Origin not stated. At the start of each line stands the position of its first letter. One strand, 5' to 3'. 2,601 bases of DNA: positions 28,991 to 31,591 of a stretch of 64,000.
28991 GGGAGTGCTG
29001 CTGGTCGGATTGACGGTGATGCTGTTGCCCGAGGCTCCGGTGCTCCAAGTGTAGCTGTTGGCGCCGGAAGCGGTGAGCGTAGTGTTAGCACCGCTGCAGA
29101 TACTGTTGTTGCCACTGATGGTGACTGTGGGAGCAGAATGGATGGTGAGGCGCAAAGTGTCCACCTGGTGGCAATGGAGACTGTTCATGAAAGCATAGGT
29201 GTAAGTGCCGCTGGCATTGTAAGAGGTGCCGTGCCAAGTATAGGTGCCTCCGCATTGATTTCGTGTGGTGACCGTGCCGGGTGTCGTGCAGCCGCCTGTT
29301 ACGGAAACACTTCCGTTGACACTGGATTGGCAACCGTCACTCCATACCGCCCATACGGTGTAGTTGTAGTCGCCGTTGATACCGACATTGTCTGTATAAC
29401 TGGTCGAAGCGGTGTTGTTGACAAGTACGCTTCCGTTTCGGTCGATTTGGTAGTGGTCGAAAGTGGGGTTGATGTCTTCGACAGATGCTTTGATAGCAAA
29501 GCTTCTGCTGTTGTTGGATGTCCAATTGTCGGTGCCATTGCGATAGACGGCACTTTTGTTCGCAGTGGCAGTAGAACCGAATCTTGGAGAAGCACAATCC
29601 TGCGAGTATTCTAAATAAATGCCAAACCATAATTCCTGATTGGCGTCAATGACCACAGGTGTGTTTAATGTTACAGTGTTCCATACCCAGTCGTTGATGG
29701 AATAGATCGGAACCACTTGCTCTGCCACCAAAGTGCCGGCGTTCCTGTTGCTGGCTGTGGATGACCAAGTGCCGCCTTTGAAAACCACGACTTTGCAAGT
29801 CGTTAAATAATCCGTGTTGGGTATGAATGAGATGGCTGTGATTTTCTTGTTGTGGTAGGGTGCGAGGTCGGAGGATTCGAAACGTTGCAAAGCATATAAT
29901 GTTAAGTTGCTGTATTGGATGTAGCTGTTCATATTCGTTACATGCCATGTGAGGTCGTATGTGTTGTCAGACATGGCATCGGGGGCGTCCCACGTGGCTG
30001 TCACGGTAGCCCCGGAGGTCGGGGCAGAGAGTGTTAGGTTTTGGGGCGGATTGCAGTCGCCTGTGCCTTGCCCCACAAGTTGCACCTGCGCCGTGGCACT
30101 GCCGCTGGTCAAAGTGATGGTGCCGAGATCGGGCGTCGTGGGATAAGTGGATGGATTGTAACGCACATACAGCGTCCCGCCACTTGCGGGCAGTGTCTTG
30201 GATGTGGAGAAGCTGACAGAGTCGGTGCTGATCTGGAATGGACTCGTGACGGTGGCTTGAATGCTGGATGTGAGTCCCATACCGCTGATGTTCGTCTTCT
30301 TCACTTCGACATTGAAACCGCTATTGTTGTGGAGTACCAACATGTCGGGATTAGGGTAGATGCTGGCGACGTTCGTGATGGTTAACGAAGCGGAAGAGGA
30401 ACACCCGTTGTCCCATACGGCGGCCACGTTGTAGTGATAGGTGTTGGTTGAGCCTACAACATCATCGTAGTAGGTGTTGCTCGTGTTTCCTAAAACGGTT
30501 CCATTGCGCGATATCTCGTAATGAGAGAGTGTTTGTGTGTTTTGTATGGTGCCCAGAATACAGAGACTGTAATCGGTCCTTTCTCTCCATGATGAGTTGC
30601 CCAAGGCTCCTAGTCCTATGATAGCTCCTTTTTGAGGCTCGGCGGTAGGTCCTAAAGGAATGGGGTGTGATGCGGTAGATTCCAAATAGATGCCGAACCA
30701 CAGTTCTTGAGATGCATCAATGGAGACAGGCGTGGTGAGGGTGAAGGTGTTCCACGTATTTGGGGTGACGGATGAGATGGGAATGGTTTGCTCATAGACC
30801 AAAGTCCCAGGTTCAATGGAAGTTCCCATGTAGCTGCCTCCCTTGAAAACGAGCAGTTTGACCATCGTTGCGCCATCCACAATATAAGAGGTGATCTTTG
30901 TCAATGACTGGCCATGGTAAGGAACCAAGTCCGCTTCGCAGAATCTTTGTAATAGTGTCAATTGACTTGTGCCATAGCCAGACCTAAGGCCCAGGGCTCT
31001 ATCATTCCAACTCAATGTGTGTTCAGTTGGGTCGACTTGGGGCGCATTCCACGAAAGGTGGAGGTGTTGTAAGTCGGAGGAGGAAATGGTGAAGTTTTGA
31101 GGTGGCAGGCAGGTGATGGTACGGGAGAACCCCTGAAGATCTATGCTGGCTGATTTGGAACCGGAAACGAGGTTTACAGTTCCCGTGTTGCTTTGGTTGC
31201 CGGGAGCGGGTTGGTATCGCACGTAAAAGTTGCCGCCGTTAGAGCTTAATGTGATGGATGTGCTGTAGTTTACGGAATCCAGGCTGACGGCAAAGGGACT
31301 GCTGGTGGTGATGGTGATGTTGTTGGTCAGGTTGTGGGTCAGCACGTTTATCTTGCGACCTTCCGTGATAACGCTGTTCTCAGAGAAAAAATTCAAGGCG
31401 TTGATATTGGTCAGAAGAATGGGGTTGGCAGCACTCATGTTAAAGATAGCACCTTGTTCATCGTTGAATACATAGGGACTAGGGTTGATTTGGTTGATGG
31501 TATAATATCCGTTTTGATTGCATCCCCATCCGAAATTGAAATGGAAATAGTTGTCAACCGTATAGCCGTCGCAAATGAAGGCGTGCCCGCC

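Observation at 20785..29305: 41 tandem copies of a 49-aa two-cysteine module in two sequence flavours, one of them conspicuously His-rich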

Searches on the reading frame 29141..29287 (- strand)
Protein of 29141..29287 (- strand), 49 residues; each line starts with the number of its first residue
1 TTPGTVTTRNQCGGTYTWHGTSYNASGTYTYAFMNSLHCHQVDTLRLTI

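Call 9: search_solved_structures(query=A1, max_evalue=1, show_alignments=2)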
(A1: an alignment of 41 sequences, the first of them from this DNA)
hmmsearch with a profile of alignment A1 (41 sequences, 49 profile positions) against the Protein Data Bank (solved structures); distinct sequences matched with E-value up to 1: 1.
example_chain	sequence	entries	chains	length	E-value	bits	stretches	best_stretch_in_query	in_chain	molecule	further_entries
9flp_A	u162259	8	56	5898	1.4e-14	57.2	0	26-44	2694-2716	The grappling hook protein A in the bacterium Aureispira sp. CCB-QB1 | The grappling hook protein A (GhpA) in the bacterium Aureispira sp. CCB-QB1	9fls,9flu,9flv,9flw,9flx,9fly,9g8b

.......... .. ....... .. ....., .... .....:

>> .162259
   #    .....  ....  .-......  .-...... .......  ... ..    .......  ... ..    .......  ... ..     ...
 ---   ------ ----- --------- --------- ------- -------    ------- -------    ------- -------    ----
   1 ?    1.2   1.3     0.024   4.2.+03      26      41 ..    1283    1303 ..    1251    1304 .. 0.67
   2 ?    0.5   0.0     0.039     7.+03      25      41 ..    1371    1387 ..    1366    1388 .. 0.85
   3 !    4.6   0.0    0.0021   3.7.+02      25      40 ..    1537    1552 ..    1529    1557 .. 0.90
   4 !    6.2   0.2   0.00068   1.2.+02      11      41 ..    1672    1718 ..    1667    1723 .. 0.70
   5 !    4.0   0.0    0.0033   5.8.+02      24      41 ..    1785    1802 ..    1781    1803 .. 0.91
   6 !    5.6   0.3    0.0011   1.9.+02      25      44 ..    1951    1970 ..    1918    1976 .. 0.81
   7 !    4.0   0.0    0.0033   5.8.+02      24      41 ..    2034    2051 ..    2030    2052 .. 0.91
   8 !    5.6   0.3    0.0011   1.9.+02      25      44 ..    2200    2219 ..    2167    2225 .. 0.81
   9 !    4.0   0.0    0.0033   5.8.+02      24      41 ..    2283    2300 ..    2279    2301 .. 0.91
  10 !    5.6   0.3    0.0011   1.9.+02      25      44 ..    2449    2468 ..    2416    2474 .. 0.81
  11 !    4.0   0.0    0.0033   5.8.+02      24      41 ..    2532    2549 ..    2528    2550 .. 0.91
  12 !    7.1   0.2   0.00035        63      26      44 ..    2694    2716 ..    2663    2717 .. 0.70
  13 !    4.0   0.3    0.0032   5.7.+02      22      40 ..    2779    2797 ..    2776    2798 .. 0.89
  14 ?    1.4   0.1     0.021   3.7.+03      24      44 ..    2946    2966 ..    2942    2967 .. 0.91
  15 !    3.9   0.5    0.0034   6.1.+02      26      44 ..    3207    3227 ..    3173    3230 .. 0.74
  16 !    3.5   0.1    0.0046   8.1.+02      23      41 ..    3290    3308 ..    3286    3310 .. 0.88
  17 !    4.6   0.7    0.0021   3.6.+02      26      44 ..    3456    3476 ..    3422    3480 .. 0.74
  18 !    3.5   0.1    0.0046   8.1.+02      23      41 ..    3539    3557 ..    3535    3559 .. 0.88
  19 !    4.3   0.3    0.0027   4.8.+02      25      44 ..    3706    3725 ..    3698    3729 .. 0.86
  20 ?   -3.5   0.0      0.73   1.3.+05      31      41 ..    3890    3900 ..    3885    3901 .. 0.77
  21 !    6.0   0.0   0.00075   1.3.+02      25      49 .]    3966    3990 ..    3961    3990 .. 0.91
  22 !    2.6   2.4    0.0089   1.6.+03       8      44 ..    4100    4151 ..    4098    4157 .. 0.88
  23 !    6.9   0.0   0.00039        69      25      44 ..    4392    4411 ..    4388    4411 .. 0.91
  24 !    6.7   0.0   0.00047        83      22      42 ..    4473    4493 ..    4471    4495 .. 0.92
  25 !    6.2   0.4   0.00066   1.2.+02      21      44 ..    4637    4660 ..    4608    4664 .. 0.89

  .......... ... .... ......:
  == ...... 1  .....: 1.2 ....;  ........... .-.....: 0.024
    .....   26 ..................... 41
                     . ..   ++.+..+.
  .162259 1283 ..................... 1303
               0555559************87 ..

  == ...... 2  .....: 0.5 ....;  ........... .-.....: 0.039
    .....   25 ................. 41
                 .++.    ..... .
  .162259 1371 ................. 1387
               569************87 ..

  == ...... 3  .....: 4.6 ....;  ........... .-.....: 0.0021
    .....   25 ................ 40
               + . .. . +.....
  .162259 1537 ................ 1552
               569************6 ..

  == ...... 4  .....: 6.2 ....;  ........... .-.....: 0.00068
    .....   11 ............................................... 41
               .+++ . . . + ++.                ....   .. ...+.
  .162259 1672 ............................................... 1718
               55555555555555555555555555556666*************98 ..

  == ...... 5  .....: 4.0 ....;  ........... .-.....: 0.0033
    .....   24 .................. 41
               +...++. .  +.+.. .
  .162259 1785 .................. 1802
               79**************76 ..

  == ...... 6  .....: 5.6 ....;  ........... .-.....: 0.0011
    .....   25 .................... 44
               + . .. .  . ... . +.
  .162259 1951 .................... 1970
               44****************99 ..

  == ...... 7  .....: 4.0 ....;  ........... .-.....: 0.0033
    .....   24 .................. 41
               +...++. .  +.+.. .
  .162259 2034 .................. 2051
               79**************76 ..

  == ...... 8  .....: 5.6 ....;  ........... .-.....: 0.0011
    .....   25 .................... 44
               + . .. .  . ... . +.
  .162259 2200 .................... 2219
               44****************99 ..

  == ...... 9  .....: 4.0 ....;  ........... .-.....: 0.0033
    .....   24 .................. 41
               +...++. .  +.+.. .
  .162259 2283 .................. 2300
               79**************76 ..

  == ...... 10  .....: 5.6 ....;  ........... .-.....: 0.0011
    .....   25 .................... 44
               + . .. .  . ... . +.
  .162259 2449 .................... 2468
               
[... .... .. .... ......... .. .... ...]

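Call 10: find_homologous_proteins(query=A1, max_evalue=0.001)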
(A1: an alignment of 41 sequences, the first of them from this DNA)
Query A1 (41 sequences) (49 aa, profile of the alignment): 39 proteins with E <= 0.001 among 73 candidates.
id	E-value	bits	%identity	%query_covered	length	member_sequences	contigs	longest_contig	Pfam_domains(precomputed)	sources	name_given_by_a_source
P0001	2.6e-27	112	39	63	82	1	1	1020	-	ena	-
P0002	7.0e-18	82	41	65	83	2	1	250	-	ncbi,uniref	ncbi:hypothetical protein, partial [Niastella vici]|uniref:hypothetical protein n=1 Tax=Niastella vi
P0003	9.9e-17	79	46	71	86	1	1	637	-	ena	-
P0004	1.3e-16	78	47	96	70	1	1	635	-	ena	-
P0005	3.8e-16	77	40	82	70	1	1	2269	-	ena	-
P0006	7.9e-16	76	47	69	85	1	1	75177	-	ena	-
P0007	1.3e-13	69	33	92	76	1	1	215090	-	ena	-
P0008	2.5e-13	68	51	71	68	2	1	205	-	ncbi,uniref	ncbi:hypothetical protein, partial [Limnovirga soli]|uniref:hypothetical protein n=1 Tax=Limnovirga 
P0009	4.1e-12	64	49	71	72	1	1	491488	-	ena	-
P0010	5.4e-12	63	51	71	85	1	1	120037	-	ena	-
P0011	5.9e-12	63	46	76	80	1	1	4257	-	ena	-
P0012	7.9e-12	63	27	98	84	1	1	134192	-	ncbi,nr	ncbi:MAG: hypothetical protein IPM86_05415 [Saprospiraceae bacterium]|nr:hypothetical protein [Sapro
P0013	2.2e-11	61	53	35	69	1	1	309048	-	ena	-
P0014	7.3e-11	60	50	49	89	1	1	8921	-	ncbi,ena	-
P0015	7.2e-10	57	47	39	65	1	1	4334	-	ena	-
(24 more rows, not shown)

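Call 29: search_protein_representatives(alignment_id=A1)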
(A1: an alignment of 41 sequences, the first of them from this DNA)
Query: 41 sequences, 49 profile positions. Proteins with E-value up to 0.001 (for the whole library): 23704; up to 1e-10: 13791; up to 1e-30: 5199. The best 150 are listed.
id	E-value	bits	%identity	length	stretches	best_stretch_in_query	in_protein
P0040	0.0e+00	3794.8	-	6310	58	1-49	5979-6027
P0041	0.0e+00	2490.7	-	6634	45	1-49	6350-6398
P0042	0.0e+00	2366.0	-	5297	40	1-49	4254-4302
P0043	0.0e+00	1993.1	-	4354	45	4-49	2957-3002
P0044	0.0e+00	1914.1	-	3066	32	1-49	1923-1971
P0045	0.0e+00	1822.6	-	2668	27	1-49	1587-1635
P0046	0.0e+00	1732.8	-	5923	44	1-49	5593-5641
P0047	0.0e+00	1655.6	-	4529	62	3-49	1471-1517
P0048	0.0e+00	1633.4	-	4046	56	4-49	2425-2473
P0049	0.0e+00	1570.1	-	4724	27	4-49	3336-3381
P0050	0.0e+00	1513.9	-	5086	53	3-49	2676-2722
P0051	0.0e+00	1502.7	-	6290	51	3-49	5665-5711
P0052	0.0e+00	1486.0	-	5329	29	1-49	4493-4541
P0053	0.0e+00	1458.9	-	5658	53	1-49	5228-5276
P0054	0.0e+00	1450.5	-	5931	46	4-49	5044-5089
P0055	0.0e+00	1445.6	-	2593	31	2-49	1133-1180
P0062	0.0e+00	1302.2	-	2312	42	2-49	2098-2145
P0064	0.0e+00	1298.5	-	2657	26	1-49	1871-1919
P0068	0.0e+00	1257.0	-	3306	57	2-49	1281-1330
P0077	0.0e+00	1122.4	-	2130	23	7-49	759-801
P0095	0.0e+00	983.4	-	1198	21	3-49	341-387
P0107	9.4e-282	925.4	-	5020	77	8-49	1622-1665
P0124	3.7e-264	869.1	-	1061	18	1-49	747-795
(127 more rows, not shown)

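Call 48: search_protein_families(library=pfam, proteins=[P0045, P0044, P0064, P0124], max_evalue=0.001)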
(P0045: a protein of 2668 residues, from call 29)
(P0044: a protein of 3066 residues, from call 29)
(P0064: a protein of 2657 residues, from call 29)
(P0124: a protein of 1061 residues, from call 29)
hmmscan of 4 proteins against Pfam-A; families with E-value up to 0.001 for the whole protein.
P0045 (2668 aa): 5 families
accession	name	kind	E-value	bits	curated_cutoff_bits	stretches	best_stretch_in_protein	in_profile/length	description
PF01364.23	Peptidase_C25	-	1.2e-64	219.3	23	1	207-573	1-374/374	Peptidase family C25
PF08126.16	Propeptide_C25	-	8.7e-22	77.7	22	1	9-167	23-177/205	Propeptide_C25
PF00041.27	fn3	-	2.3e-21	76.2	25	2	665-742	2-80/84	Fibronectin type III domain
PF24562.1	CysR_MRC2_N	-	6.4e-09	36.1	27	0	2052-2083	1-32/133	MRC2-like, N-terminal cysteine-rich domain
PF03785.20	Peptidase_C25_C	-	2.8e-07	30.7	25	1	578-656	1-79/79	Peptidase family C25, C terminal ig-like domain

P0044 (3066 aa): 3 families
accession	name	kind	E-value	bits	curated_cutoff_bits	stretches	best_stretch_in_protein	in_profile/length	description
PF01640.23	Peptidase_C10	-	4.5e-57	193.9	26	1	166-367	1-194/194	Peptidase C10 family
PF13734.11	Inhibitor_I69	-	1.5e-16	61.1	25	1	22-122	1-97/98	Spi protease inhibitor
PF18962.6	Por_Secre_tail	-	1.8e-12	47.8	27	1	2994-3062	1-73/75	Secretion system C-terminal sorting domain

P0064 (2657 aa): 5 families
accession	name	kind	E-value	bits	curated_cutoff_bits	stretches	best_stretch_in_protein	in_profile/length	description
PF00041.27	fn3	-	2.1e-63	210.9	25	7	506-586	2-80/84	Fibronectin type III domain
PF16656.11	Pur_ac_phosph_N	-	1.1e-15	58.4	30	1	510-591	6-93/93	Purple acid Phosphatase, N-terminal domain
PF18962.6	Por_Secre_tail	-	4.6e-09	36.9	27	1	2592-2649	3-68/75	Secretion system C-terminal sorting domain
PF25788.1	Ig_Rha78A_N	-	3.4e-07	30.9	27.4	0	552-592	62-102/105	Rha78A-like, N-terminal immunoglobulin domain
PF19203.5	DUF5875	-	0.00015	21.8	26.5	0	1555-1612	98-155/228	Family of unknown function (DUF5875)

P0124 (1061 aa): 3 families
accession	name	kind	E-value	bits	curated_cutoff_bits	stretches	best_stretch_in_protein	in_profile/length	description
PF13585.12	CHU_C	-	3.4e-17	62.8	27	1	972-1059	3-85/86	CHU_C Type IX secretion signal domain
PF05034.18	MAAL_N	-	5.8e-06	26.5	27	0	192-248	4-60/159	Methylaspartate ammonia-lyase N-terminus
PF02657.20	SufE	-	0.00028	21.1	27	0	486-503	36-53/121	Fe-S metabolism associated domain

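Call 49: search_protein_families(library=pfam, proteins=[P0048, P0055, P0077, P0095], max_evalue=0.001)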
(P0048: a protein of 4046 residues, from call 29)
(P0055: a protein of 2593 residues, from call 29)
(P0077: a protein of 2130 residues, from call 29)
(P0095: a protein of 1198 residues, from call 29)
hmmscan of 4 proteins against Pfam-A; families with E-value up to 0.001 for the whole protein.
P0048 (4046 aa): 0 families

P0055 (2593 aa): 0 families

P0077 (2130 aa): 10 families
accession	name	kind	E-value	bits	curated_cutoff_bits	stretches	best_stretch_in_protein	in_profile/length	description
PF01640.23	Peptidase_C10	-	2.9e-63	214.1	26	1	169-369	1-194/194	Peptidase C10 family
PF13734.11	Inhibitor_I69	-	3.4e-18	66.3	25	1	25-125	1-98/98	Spi protease inhibitor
PF20114.4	DUF6504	-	1.5e-12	48.1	24.2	0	1187-1206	21-40/103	Domain of unknown function (DUF6504)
PF02140.24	SUEL_Lectin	-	1e-11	45.5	31.4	0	899-925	7-32/80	D-galactoside/L-rhamnose binding SUEL lectin domain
PF18962.6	Por_Secre_tail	-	3.8e-10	40.4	27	1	2062-2126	1-74/75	Secretion system C-terminal sorting domain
PF11149.13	DUF2924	-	2.1e-08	34.9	31.2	0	1510-1542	98-128/135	Protein of unknown function (DUF2924)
PF15575.11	Imm49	-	1.3e-07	31.9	30.1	0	1046-1081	141-176/217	Immunity protein 49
PF18741.7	MTES_1575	-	1.4e-07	31.9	38.2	0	1336-1365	26-55/96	REase_MTES_1575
PF24542.1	Ig_TPPC8_C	-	1.9e-06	28.1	27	0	945-984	31-70/103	TPPC8 C-terminal Ig-like domain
PF12527.13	DUF3727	-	2e-06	28.4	23.8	0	1157-1228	8-79/97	Protein of unknown function (DUF3727)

P0095 (1198 aa): 4 families
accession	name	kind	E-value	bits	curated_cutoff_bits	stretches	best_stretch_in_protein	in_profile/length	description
PF04376.19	ATE_N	-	1.8e-15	57.3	27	0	216-242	37-63/72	Arginine-tRNA-protein transferase, N terminus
PF21908.1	Cel124_C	-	2.8e-10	40.9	27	0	171-199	94-122/172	Cel124 C-terminal catalytic domain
PF04010.18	DUF357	-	1.1e-06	29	29.4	0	197-221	27-51/73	Protein of unknown function (DUF357)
PF24401.1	iHD-CE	-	1.1e-05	25.3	27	0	183-214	259-290/349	iHD-CE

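Call 74: list_cluster_members(proteins=[P0040, P0045, P0047, P0048, P0050, P0062, P0068, P0095, P0107, P0124])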
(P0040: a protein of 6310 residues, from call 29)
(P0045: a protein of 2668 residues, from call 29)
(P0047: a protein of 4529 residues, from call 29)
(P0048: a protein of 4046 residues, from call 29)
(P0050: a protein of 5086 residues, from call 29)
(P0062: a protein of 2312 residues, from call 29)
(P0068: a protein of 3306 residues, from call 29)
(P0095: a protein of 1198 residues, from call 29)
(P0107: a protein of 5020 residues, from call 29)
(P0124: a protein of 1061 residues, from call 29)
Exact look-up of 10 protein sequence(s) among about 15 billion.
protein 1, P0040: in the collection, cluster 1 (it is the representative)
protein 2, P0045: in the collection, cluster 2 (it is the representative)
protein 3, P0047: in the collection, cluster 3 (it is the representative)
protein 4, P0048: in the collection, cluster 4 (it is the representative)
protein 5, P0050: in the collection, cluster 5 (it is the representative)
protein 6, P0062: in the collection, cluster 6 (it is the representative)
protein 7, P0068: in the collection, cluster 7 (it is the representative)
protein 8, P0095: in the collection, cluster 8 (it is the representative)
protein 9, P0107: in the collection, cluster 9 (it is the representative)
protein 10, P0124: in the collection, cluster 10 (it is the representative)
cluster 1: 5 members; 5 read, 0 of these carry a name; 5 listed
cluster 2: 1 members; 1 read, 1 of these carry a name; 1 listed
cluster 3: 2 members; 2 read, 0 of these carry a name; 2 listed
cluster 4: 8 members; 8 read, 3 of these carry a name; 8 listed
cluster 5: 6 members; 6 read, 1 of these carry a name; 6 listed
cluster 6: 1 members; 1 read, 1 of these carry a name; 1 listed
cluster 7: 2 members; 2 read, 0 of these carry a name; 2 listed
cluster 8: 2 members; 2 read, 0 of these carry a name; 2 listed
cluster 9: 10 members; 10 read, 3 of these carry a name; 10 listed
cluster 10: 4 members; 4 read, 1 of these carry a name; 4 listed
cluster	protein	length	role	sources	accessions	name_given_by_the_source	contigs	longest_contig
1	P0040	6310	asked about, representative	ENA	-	-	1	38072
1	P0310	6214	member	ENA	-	-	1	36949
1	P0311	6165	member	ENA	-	-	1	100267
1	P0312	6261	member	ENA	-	-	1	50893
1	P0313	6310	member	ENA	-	-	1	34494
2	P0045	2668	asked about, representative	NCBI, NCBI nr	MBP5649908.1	MAG: choice-of-anchor J domain-containing protein, partial [Bacteroidales bacterium] | choice-of-anchor J domain-containing protein [Bacteroidales bacterium]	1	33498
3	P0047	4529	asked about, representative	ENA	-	-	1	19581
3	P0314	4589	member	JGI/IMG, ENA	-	-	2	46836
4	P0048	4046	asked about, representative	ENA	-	-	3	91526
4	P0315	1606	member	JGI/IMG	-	hypothetical protein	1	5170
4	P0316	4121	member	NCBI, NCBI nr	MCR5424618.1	MAG: T9SS type A sorting domain-containing protein [Bacteroidales bacterium] | T9SS type A sorting domain-containing protein [Bacteroidales bacterium]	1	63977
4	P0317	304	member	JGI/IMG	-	hypothetical protein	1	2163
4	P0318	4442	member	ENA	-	-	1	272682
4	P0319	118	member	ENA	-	-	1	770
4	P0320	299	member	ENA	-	-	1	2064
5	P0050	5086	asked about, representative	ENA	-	-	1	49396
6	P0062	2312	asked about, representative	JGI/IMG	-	gliding motility-associated-like protein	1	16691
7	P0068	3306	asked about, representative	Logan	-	-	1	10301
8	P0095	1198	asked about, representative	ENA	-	-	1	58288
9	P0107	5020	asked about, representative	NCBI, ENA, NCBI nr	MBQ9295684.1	MAG: hypothetical protein IJ204_00635 [Paludibacteraceae bacterium] | hypothetical protein [Paludibacteraceae bacterium]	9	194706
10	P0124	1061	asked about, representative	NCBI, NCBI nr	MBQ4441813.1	MAG: gliding motility-associated C-terminal domain-containing protein, partial ... | gliding motility-associated C-terminal domain-containing protein [Bacteroidales bacterium]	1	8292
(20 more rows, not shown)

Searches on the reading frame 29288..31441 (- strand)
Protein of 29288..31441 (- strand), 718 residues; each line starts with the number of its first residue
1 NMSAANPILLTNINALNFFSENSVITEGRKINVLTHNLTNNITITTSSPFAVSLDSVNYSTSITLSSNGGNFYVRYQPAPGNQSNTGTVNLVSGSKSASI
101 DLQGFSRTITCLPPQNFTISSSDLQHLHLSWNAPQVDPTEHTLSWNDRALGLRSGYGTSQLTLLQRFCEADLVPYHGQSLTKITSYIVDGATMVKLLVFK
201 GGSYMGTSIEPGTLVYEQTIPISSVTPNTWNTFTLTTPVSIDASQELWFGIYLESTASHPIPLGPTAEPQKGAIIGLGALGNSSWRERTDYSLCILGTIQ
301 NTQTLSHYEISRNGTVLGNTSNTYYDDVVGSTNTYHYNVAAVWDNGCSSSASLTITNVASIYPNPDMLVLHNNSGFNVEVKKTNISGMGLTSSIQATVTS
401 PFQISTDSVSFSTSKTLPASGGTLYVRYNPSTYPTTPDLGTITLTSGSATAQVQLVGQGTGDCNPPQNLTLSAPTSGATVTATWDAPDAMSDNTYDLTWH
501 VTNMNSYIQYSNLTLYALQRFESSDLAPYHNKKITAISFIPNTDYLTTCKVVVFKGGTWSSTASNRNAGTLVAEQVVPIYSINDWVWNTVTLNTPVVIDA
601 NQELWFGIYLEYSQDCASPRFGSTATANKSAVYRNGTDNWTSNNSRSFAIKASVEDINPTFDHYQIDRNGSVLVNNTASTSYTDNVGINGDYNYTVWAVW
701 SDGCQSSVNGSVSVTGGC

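Call 23: search_protein_families(library=pfam, proteins=[window:29288-31441:-], max_evalue=1)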
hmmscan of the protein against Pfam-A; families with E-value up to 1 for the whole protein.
window:29288-31441:- (718 aa): 4 families
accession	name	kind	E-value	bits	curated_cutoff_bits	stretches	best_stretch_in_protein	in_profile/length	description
PF13313.11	DUF4082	-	0.0015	18.9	28.4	1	567-639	51-122/143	Domain of unknown function (DUF4082)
PF01108.23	Tissue_fac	-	0.025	14.9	27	1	104-141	15-51/107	Tissue factor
PF00041.27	fn3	-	0.029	15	25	1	465-526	2-56/84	Fibronectin type III domain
PF19081.6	Ig_7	-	0.41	11.4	27.3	1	300-355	26-78/84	Ig-like domain CHU_C associated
